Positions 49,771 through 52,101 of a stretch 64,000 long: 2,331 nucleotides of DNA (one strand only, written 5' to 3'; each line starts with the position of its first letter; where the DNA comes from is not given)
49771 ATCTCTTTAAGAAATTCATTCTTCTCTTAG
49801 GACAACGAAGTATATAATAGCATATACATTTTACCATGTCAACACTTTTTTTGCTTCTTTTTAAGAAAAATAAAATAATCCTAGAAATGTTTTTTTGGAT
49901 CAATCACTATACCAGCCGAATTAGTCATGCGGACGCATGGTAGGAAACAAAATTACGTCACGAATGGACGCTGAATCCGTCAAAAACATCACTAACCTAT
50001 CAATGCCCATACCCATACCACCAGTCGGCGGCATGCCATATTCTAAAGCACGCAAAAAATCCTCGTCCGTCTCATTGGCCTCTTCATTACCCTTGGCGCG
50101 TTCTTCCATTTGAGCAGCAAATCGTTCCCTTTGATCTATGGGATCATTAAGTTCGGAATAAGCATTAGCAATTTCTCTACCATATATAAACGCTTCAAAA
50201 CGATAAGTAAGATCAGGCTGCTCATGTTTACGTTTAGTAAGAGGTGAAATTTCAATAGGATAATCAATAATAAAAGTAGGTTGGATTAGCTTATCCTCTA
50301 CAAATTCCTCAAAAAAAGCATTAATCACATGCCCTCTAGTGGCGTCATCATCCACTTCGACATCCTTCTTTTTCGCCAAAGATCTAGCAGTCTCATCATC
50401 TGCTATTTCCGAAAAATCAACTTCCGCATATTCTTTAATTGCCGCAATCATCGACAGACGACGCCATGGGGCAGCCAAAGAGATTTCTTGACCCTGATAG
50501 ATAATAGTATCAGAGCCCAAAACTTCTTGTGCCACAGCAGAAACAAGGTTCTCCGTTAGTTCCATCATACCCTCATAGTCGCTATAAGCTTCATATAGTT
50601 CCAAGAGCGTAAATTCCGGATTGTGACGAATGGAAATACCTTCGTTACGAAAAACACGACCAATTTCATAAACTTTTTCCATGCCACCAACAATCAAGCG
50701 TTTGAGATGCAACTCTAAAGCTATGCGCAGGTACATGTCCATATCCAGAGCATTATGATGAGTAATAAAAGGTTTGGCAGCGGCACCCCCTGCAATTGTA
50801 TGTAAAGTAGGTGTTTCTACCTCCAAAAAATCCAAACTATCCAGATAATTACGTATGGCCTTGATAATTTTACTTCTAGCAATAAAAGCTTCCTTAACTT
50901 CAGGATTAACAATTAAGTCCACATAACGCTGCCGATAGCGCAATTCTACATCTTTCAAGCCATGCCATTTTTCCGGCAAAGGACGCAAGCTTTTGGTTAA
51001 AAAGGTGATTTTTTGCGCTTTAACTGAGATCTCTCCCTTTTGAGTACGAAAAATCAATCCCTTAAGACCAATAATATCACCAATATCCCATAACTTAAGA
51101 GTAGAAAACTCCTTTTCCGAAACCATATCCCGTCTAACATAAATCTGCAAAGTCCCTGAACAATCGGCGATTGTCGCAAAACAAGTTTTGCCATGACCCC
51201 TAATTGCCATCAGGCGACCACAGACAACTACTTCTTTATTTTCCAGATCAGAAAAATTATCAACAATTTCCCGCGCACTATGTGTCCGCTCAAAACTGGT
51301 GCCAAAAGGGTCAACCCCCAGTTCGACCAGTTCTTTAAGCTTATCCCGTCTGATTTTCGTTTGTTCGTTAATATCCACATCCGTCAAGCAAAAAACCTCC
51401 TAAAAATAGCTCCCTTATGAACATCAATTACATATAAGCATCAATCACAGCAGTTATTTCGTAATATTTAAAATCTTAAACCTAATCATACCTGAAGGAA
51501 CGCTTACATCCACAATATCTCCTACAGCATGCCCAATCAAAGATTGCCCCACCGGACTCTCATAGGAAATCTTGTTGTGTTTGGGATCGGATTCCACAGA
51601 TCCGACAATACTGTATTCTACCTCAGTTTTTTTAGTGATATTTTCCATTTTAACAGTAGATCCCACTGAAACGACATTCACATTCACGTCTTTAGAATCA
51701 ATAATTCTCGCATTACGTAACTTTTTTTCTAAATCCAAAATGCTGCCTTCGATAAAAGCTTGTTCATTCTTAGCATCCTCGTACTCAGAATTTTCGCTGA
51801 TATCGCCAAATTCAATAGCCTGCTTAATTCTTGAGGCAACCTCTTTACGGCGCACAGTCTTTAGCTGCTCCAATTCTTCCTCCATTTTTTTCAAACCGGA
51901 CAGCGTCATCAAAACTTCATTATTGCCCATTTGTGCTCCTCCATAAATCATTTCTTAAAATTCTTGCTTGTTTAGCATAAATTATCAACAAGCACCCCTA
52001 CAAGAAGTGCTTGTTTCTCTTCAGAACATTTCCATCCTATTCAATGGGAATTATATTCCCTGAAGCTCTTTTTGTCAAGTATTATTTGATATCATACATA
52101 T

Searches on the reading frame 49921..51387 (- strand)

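Call 60: search_protein_families(library=pfam, proteins=[window:49921-51387:-], max_evalue=0.001)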
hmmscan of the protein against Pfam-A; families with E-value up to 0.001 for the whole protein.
window:49921-51387:- (488 aa): 3 families
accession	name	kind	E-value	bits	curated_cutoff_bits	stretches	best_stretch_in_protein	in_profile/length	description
PF00152.25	tRNA-synt_2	-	6.1e-96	321.5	25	1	147-484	2-307/308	tRNA synthetases class II (D, K and N)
PF01336.31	tRNA_anti-codon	-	1.2e-15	57.6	27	1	53-129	1-74/75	OB-fold nucleic acid binding domain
PF01409.25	tRNA-synt_2d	-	0.00015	21.8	19.8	0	238-266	104-132/246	tRNA synthetases class II core domain (F)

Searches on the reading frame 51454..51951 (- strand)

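Call 60: search_protein_families(library=pfam, proteins=[window:51454-51951:-], max_evalue=0.001)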
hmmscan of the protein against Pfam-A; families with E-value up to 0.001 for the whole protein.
window:51454-51951:- (165 aa): 2 families
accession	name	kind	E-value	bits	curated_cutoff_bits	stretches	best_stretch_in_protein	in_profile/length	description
PF03449.20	GreA_GreB_N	-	1.6e-27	95.9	24.5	1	14-83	2-71/71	Transcription elongation factor, N-terminal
PF01272.25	GreA_GreB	-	2.4e-25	88.7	26.9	1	92-164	4-76/77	Transcription elongation factor, GreA/GreB, C-term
